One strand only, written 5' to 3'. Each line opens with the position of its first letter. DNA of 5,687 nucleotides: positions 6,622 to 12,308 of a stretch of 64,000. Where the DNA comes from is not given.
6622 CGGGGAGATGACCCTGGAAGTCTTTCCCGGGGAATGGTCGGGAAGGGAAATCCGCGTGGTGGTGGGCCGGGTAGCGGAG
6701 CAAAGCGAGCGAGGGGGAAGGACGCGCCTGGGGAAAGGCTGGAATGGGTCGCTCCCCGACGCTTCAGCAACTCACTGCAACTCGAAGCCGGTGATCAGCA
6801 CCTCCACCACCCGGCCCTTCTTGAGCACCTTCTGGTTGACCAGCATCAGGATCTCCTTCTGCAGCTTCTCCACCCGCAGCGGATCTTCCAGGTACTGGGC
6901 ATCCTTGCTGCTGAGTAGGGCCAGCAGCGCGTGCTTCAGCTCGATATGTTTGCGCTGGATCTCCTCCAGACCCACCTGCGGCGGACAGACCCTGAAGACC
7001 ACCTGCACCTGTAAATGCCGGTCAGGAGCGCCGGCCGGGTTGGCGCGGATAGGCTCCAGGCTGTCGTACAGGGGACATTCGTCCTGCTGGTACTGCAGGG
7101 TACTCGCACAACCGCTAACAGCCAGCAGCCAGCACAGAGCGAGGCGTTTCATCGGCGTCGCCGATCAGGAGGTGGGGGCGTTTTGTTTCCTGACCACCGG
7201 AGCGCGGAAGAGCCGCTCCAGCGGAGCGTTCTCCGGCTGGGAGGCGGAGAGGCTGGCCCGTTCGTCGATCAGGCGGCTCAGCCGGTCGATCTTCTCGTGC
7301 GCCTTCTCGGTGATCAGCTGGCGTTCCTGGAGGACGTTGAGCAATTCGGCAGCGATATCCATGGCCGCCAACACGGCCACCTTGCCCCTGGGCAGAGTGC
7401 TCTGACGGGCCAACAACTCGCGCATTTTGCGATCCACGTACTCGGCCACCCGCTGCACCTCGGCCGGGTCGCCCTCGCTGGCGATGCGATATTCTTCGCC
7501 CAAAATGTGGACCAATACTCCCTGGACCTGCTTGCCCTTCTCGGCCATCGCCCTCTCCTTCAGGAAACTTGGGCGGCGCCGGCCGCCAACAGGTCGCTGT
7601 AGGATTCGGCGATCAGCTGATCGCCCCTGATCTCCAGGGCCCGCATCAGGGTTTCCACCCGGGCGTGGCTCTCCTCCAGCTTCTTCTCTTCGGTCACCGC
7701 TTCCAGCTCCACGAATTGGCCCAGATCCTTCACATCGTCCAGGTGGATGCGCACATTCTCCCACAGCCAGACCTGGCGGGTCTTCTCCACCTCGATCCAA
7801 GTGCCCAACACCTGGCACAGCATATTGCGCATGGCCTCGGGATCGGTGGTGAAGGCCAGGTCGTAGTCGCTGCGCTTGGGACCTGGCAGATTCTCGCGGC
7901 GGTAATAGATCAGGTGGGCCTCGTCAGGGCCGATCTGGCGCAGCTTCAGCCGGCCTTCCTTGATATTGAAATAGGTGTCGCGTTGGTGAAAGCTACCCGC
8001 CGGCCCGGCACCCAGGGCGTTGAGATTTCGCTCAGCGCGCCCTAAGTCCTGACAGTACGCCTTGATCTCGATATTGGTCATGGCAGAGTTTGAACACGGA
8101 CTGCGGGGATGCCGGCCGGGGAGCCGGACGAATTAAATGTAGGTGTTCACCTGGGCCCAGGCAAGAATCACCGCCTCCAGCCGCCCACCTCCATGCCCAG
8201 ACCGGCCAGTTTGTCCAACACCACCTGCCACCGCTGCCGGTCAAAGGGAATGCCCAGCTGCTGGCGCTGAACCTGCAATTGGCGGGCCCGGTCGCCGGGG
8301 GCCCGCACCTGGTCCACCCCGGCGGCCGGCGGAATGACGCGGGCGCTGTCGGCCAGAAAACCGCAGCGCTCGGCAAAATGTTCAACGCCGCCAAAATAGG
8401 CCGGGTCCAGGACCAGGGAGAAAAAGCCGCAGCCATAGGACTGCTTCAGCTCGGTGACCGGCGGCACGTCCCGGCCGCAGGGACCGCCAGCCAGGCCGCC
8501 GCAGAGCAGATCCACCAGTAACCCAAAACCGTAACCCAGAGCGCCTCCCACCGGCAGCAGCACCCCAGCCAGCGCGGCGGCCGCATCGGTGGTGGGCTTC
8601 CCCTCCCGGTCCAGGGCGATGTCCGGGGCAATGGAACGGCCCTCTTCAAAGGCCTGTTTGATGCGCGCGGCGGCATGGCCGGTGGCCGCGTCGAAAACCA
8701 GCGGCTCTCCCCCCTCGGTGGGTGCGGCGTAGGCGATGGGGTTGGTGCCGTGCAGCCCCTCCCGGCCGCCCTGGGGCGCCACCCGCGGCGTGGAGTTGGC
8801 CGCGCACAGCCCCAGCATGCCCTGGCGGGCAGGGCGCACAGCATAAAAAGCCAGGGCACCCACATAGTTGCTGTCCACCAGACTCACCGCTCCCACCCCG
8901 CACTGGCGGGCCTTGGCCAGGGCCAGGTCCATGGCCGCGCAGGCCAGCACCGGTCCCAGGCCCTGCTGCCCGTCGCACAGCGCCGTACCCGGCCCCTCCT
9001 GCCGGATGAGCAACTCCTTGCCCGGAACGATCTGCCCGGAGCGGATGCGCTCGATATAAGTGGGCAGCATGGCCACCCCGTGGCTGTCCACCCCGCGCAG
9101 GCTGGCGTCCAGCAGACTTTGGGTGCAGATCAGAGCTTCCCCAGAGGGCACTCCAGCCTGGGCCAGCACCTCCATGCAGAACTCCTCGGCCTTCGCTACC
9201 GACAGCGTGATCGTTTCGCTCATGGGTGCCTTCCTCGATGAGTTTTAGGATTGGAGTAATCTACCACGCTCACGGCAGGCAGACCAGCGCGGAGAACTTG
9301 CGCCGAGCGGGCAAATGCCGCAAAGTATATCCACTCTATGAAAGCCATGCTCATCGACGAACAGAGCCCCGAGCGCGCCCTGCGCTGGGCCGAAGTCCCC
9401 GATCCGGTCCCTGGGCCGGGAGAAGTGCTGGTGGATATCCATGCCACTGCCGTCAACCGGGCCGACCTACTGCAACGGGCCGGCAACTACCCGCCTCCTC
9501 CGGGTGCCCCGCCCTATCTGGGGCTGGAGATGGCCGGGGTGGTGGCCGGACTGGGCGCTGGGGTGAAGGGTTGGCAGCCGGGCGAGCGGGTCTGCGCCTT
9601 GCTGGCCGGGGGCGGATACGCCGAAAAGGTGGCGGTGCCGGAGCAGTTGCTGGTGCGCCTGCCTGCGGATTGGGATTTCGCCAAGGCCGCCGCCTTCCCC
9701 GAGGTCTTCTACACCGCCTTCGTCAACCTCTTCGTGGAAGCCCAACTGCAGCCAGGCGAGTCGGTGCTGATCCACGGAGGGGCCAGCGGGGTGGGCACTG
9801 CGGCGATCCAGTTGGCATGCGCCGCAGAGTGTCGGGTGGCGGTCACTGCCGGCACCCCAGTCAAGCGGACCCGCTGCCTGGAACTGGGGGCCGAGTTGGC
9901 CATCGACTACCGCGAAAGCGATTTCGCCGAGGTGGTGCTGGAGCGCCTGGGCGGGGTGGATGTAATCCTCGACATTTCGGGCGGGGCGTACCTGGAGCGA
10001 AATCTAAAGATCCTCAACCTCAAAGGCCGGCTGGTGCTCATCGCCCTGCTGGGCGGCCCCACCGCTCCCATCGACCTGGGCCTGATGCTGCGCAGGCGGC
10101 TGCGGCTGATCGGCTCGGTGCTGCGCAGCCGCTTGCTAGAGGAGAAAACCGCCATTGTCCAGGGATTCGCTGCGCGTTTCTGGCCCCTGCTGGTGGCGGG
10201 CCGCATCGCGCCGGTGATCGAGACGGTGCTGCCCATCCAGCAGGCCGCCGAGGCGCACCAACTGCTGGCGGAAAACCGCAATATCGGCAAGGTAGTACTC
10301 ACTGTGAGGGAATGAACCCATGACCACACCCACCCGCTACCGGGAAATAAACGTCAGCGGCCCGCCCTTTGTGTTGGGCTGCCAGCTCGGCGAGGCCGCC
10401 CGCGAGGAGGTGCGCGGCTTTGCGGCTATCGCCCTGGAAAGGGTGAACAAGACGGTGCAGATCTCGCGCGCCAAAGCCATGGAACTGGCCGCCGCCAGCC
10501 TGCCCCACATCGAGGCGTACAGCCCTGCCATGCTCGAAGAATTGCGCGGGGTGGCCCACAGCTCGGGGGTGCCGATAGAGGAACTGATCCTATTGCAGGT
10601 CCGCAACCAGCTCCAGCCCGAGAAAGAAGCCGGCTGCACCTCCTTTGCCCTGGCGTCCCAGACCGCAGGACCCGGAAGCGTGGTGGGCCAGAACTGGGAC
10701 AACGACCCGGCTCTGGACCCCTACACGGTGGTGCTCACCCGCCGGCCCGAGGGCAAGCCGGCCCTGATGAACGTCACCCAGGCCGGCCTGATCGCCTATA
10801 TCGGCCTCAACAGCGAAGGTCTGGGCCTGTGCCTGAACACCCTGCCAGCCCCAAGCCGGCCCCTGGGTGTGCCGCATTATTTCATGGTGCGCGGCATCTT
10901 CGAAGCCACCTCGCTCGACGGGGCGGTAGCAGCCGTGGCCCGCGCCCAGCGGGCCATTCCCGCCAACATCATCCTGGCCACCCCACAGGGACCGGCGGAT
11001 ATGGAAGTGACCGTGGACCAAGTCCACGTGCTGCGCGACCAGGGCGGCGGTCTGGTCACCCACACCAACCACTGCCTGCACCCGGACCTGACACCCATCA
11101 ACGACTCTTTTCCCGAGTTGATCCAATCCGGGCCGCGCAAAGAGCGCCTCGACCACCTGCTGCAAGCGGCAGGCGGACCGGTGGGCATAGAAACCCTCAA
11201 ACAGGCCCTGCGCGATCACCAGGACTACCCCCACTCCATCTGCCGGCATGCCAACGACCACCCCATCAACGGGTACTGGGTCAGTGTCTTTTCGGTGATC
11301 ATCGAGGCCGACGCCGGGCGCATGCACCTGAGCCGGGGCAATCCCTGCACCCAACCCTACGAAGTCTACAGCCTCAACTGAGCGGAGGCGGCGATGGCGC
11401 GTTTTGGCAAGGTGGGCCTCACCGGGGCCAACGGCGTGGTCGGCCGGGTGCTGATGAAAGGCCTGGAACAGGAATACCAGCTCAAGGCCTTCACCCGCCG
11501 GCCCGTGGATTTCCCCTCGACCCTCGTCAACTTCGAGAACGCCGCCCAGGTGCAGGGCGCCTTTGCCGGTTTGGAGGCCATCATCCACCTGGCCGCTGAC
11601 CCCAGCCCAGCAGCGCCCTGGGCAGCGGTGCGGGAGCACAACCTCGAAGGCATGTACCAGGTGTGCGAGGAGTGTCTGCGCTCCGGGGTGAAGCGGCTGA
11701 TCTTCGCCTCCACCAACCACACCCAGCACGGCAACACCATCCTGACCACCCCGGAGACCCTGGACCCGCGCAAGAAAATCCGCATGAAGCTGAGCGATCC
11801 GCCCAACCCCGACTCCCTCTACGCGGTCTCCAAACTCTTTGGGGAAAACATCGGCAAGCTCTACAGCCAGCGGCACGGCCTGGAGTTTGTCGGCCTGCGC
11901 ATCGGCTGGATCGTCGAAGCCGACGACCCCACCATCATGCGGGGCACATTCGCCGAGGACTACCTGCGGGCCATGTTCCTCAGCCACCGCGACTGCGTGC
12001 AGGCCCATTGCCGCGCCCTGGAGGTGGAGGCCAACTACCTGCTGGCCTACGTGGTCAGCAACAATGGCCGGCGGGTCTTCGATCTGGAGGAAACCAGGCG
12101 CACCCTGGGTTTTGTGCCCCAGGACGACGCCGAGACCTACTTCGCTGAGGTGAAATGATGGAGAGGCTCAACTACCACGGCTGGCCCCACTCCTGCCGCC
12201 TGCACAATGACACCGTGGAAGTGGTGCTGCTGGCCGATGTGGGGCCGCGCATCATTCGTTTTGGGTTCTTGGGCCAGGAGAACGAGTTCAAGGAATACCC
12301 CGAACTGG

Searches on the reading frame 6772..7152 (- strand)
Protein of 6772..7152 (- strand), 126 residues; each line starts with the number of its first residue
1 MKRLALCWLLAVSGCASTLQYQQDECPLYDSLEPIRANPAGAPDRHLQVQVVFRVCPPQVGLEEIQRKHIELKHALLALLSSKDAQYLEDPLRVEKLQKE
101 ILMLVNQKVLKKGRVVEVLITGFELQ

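Call 38: search_protein_families(library=pfam, proteins=[window:6772-7152:-], max_evalue=0.0001)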
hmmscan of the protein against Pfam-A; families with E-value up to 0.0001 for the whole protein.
window:6772-7152:- (126 aa): 1 family
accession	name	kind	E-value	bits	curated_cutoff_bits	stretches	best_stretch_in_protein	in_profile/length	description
PF03748.19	FliL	-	2.4e-12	47.7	24.6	1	31-126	3-103/103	Flagellar basal body-associated protein FliL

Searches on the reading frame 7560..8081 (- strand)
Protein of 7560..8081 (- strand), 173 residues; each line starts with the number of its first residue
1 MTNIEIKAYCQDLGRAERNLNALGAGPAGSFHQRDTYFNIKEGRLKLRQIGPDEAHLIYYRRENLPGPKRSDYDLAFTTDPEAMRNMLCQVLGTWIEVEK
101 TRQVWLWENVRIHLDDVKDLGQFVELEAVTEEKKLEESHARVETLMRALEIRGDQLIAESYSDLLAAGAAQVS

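Call 38: search_protein_families(library=pfam, proteins=[window:7560-8081:-], max_evalue=0.0001)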
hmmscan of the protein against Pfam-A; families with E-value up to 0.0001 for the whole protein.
window:7560-8081:- (173 aa): 1 family
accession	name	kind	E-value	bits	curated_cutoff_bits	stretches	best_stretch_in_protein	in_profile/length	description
PF01928.26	CYTH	-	3.8e-16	59.8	23.2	1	1-161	1-179/179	CYTH domain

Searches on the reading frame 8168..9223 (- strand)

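Call 38: search_protein_families(library=pfam, proteins=[window:8168-9223:-], max_evalue=0.0001)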
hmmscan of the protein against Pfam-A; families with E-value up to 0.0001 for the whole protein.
window:8168-9223:- (351 aa): 1 family
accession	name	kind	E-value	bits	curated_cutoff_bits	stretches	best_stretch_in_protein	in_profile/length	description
PF02615.19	Ldh_2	-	1.5e-97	327.1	38.8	1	8-333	2-330/333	Malate/L-lactate dehydrogenase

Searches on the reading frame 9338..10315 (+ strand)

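Call 38: search_protein_families(library=pfam, proteins=[window:9338-10315:+], max_evalue=0.0001)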
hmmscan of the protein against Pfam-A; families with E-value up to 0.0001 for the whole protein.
window:9338-10315:+ (325 aa): 3 families
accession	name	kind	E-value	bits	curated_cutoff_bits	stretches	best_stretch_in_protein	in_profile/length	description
PF00107.32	ADH_zinc_N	-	1.4e-23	83.7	31.8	1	151-264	1-116/129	Zinc-binding dehydrogenase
PF13602.12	ADH_zinc_N_2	-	3.5e-20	73.7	27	1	183-321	1-134/134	Zinc-binding dehydrogenase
PF08240.17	ADH_N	-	1.6e-17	64.1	23.5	1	26-109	1-103/104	Alcohol dehydrogenase GroES-like domain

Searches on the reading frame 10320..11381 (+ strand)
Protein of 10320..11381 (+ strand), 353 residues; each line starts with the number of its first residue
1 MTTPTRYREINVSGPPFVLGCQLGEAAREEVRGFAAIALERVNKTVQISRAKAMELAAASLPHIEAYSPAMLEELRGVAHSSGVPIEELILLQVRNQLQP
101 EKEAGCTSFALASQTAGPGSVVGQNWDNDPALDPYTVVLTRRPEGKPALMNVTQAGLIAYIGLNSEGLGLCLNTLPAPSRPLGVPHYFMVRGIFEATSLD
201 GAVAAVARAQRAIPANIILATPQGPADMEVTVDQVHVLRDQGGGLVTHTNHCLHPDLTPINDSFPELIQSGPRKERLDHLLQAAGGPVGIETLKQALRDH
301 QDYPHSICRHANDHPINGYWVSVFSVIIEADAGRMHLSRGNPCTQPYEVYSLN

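Call 38: search_protein_families(library=pfam, proteins=[window:10320-11381:+], max_evalue=0.0001)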
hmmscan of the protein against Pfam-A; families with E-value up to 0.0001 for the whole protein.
window:10320-11381:+ (353 aa): 1 family
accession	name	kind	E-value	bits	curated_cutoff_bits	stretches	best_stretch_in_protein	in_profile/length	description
PF03417.21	AAT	-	2.2e-19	70.5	23.2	1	119-314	6-197/225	Acyl-coenzyme A:6-aminopenicillanic acid acyl-transferase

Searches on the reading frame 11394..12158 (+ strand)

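Call 39: search_protein_families(library=pfam, proteins=[window:11394-12158:+], max_evalue=0.0001)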
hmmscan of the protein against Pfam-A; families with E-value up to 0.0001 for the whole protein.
window:11394-12158:+ (254 aa): 4 families
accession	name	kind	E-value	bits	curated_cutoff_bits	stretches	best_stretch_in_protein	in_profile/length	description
PF01370.27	Epimerase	-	7.2e-20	71.9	20.9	1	9-170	3-169/240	NAD dependent epimerase/dehydratase family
PF07993.18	NAD_binding_4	-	2.7e-10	40.3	20.1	1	57-180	86-212/258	Male sterility protein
PF04321.23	RmlD_sub_bind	-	3.8e-09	36.5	27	1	7-175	3-153/287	RmlD substrate binding domain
PF13460.12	NAD_binding_10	-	1.8e-07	31.7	27.2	1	11-112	1-103/184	NAD(P)H-binding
